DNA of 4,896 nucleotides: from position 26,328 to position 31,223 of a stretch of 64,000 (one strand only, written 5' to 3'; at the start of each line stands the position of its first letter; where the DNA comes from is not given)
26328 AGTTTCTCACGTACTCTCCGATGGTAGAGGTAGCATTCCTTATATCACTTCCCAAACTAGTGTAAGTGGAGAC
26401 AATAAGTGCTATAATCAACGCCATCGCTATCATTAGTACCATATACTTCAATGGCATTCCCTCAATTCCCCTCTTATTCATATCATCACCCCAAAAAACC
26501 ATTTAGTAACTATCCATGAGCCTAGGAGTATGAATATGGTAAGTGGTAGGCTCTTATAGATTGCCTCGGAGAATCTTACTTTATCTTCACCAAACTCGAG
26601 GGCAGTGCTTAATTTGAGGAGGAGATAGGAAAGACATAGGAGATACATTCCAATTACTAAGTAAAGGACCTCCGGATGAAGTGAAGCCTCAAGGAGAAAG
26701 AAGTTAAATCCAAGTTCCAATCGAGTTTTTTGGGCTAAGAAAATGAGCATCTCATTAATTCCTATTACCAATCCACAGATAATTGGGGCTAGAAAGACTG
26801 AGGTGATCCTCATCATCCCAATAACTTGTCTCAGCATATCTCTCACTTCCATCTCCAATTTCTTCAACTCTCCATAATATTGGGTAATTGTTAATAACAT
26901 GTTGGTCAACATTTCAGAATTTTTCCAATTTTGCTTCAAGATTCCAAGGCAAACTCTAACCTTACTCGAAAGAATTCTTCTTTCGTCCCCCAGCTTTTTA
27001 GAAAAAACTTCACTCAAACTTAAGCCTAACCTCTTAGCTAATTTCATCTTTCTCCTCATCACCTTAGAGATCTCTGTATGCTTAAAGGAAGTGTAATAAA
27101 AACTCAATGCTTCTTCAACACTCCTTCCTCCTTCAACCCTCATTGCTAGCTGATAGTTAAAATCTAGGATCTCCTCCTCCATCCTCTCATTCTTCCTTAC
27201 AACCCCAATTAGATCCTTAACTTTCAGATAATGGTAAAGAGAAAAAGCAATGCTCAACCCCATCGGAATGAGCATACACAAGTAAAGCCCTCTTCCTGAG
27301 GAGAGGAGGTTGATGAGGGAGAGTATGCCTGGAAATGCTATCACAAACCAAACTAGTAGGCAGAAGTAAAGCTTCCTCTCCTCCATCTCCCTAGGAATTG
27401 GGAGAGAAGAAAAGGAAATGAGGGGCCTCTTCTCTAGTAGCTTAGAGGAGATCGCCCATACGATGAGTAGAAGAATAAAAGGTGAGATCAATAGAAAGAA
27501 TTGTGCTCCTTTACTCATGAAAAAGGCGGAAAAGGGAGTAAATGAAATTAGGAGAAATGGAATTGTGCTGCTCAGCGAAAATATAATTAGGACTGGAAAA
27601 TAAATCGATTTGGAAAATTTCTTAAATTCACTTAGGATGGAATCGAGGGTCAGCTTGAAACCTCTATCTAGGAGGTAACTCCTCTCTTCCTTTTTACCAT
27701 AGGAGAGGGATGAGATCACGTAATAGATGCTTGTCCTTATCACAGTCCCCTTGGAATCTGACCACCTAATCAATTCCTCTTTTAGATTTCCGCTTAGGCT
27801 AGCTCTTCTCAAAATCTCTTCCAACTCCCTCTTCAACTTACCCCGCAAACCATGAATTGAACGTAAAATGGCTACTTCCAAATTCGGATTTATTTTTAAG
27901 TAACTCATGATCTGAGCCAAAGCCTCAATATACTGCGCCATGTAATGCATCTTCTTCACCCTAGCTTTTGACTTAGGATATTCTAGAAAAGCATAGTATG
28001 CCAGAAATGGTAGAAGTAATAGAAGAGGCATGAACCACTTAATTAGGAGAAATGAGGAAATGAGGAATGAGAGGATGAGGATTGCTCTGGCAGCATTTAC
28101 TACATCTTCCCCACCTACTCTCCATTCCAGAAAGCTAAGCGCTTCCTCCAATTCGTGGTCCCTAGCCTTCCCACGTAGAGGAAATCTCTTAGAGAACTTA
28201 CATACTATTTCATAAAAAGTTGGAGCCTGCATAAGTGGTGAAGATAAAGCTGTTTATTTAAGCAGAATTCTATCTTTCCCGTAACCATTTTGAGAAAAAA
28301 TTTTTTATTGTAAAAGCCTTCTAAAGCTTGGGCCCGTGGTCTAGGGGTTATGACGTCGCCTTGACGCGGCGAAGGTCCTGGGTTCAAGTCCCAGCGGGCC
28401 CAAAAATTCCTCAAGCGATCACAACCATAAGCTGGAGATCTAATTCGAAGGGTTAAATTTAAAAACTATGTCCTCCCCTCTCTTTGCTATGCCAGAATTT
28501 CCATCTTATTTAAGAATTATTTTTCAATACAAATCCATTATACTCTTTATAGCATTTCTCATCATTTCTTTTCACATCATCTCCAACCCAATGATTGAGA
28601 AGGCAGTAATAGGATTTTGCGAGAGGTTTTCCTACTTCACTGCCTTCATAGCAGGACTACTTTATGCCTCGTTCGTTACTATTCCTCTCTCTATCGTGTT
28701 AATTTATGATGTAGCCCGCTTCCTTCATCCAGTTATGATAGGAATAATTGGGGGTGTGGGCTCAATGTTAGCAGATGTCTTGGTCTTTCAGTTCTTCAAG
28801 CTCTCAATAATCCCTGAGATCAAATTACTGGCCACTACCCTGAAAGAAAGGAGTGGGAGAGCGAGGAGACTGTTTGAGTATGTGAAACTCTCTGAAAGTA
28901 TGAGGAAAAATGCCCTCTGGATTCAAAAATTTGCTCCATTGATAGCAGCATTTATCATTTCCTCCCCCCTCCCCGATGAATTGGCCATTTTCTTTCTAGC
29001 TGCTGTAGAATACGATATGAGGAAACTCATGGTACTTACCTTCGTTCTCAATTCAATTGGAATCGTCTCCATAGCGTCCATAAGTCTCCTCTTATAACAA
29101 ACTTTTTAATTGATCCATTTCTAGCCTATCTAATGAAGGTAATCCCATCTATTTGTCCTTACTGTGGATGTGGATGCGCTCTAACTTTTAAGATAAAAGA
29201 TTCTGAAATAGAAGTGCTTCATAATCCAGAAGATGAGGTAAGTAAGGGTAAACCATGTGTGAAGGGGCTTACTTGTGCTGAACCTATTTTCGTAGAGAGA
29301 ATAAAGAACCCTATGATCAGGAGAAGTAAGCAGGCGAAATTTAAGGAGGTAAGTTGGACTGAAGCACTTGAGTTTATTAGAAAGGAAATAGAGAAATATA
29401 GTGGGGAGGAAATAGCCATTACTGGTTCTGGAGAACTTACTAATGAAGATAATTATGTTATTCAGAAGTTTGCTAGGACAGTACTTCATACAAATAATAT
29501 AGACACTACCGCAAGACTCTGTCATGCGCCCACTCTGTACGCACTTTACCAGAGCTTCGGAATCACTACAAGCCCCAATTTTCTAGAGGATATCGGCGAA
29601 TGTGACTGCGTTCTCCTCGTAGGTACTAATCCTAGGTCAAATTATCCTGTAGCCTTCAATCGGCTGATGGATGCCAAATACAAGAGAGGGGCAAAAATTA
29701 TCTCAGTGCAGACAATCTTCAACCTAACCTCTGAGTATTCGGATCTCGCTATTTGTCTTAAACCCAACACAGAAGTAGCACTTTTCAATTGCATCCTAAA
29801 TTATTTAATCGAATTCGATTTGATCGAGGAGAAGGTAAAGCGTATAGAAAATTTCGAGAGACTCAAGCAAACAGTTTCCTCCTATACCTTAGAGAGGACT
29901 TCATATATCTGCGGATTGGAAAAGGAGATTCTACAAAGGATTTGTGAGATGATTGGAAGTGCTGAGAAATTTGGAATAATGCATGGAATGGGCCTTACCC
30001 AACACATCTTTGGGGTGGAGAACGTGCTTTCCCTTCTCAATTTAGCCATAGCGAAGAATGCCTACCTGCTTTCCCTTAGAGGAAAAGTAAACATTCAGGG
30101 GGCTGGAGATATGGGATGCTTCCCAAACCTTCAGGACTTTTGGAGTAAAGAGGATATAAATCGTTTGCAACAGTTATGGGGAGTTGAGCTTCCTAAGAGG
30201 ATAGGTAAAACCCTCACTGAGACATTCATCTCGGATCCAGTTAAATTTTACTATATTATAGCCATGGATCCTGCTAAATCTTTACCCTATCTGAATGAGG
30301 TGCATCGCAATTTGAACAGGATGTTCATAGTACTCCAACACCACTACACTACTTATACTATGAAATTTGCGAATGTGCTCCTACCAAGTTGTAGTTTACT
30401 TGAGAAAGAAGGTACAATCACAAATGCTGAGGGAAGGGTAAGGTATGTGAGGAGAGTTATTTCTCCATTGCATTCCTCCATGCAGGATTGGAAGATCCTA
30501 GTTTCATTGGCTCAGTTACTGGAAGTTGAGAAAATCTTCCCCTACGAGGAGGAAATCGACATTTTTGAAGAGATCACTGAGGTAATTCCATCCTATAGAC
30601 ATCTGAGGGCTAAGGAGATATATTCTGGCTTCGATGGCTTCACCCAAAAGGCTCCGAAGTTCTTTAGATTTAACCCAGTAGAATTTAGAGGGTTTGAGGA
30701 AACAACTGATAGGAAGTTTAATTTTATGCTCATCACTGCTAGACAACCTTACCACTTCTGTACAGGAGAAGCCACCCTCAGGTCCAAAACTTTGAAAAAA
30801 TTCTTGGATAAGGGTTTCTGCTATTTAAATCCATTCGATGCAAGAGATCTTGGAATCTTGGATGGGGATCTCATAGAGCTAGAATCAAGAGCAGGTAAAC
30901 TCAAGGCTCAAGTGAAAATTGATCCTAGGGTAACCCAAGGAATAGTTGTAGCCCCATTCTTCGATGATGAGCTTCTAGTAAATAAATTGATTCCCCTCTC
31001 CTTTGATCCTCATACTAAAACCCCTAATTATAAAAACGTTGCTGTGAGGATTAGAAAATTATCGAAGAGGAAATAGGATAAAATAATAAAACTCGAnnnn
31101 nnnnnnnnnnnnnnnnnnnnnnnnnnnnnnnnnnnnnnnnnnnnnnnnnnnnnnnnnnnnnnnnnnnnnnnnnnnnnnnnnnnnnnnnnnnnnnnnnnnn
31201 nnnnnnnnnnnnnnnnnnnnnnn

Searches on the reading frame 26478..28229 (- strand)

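Call 25: search_protein_families(library=pfam, proteins=[window:26478-28229:-], max_evalue=0.00001)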
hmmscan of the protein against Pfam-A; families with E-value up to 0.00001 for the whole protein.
window:26478-28229:- (583 aa): 0 families

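Call 50: search_protein_families(library=pfam, proteins=[window:26478-28229:-], max_evalue=0.01)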
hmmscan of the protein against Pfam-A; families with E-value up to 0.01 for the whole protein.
window:26478-28229:- (583 aa): 1 family
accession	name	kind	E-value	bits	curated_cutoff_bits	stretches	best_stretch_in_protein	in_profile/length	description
PF00482.28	T2SSF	-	7.8e-05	23.1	25.2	1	360-485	4-121/125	Type II secretion system (T2SS), protein F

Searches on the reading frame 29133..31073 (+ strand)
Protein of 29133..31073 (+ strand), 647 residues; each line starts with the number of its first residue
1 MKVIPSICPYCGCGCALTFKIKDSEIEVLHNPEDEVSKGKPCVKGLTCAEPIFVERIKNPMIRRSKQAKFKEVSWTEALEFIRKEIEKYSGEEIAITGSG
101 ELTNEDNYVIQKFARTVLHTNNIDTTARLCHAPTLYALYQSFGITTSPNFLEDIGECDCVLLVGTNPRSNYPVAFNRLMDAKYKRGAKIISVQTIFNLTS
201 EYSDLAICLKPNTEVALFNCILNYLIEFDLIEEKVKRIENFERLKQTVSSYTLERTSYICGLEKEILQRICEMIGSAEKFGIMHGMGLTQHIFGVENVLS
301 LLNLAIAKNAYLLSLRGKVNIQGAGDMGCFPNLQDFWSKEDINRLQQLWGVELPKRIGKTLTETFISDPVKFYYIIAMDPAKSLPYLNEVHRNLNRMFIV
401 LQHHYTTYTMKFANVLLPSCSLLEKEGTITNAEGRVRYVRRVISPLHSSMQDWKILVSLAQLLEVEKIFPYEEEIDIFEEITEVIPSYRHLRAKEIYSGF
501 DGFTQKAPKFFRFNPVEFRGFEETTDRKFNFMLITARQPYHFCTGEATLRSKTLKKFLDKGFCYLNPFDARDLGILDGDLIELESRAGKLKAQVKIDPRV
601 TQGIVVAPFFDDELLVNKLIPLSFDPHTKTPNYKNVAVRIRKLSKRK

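Call 3: search_protein_families(library=pfam, proteins=[window:29133-31073:+], max_evalue=0.1)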
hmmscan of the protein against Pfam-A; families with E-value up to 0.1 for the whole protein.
window:29133-31073:+ (647 aa): 3 families
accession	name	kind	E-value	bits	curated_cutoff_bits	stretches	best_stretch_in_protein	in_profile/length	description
PF00384.28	Molybdopterin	-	4.2e-52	177.8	24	1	56-461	1-352/353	Molybdopterin oxidoreductase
PF01568.27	Molydop_binding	-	5.8e-21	75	26.8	1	531-636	1-109/110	Molydopterin dinucleotide binding domain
PF04879.21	Molybdop_Fe4S4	-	1.1e-11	45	22.7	1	1-50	1-51/55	Molybdopterin oxidoreductase Fe4S4 domain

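Call 26: search_protein_families(library=ncbifam, proteins=[window:29133-31073:+], max_evalue=0.001)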
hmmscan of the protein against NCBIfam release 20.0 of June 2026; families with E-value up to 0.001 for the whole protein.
window:29133-31073:+ (647 aa): 27 families (the best 25 are shown)
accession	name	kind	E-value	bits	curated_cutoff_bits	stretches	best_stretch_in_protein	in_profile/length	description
TIGR01591.1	Fdh-alpha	equivalog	1.4e-145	486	666.25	1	7-640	2-672/672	formate dehydrogenase subunit alpha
NF047855.1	AssmNtatRedNasC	equivalog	1.3e-90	304.7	1100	2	2-482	19-523/708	assimilatory nitrate reductase catalytic subunit NasC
NF010055.0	PRK13532.1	equivalog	5.9e-74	249.7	904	3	6-233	45-284/830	nitrate reductase catalytic subunit NapA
TIGR01706.1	NAPA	equivalog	6.8e-70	236.4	930.55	3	7-234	46-285/830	periplasmic nitrate reductase subunit alpha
NF041323.1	Nitr_red_NasA_Halo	equivalog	4e-68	230.5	1000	2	11-484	3-492/673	assimilatory nitrate reductase NasA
TIGR01701.1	Fdhalpha-like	subfamily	8.2e-64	216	582.15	1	56-641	99-742/744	FdhF/YdeP family oxidoreductase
TIGR01553.1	formate-DH-alph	equivalog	2e-51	174.9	814.2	2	5-233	46-297/1009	formate dehydrogenase-N subunit alpha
NF041513.1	formate_DH_Act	exception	8e-43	146.4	1400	2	2-230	41-285/1067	formate dehydrogenase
TIGR01973.1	NuoG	equivalog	5.1e-40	137.9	470.05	1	1-458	212-605/606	NADH-quinone oxidoreductase subunit NuoG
NF012032.0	PRK15488.1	equivalog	4.5e-32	110.9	694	2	2-277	42-321/759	thiosulfate reductase PhsA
NF005895.0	PRK07860.1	equivalog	5.9e-32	110.6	802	1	5-474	238-669/811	NADH-quinone oxidoreductase subunit G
TIGR02166.1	dmsA_ynfE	subfamily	4e-27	94.6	777.7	3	10-233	52-292/794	DMSO/selenate family reductase complex A subunit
NF007406.0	PRK09939.1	equivalog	1.7e-26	92.6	1473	2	56-195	108-246/759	acid resistance putative oxidoreductase YdeP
TIGR03479.1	DMSO_red_II_alp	subfamily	7.9e-25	87.1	984.75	2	42-233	105-300/913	molybdopterin-dependent oxidoreductase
NF041783.2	mnquin_red_QrcB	equivalog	7.1e-23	80.6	440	1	4-609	53-650/695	menaquinone reductase molybdopterin-binding-like subunit QrcB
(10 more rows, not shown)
